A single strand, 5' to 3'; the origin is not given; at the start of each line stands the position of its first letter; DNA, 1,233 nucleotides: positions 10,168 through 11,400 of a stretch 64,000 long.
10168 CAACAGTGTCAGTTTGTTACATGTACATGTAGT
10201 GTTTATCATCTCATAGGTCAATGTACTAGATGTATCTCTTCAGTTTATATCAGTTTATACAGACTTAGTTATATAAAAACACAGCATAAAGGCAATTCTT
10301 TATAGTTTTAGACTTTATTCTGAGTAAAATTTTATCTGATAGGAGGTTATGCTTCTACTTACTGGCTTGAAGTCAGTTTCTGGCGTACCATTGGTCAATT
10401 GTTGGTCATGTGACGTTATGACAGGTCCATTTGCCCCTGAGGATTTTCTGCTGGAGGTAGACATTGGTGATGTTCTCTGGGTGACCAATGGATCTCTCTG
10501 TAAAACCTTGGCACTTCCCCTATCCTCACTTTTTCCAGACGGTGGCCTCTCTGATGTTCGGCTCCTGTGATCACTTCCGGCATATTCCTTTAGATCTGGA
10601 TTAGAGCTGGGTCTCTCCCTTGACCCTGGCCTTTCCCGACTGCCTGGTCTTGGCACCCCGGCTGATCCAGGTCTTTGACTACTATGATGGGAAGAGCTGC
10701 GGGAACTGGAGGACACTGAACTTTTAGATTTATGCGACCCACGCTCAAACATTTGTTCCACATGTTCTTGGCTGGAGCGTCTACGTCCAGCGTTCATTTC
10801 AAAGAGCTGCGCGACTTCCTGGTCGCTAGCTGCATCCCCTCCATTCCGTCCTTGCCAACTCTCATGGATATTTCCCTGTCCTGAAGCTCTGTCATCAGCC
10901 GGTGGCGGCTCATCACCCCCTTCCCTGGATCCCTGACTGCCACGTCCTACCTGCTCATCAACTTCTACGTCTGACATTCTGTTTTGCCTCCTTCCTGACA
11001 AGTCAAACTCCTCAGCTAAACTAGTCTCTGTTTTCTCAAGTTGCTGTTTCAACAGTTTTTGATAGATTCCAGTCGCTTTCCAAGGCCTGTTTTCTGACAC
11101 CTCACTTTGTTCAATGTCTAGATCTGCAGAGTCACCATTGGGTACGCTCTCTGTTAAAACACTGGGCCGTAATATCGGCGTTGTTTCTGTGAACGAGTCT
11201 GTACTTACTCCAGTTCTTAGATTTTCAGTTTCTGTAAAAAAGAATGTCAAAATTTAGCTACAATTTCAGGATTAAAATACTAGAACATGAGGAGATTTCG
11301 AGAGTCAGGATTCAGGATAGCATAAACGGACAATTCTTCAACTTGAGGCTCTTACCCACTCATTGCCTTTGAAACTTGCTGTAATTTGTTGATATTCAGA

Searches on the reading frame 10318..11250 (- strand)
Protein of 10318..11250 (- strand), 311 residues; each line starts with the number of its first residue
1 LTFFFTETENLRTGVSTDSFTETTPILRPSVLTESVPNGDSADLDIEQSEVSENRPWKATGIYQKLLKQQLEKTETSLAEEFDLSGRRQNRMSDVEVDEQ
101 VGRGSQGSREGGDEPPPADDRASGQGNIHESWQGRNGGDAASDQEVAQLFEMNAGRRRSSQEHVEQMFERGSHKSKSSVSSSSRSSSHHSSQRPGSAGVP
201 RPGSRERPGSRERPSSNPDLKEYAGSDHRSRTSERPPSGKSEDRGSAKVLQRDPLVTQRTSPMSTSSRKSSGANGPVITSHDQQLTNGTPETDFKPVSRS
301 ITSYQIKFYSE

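Call 52: search_protein_families(library=pfam, proteins=[window:10318-11250:-], max_evalue=1)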
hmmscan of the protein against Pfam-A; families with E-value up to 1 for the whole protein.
seq(311 aa): 0 families
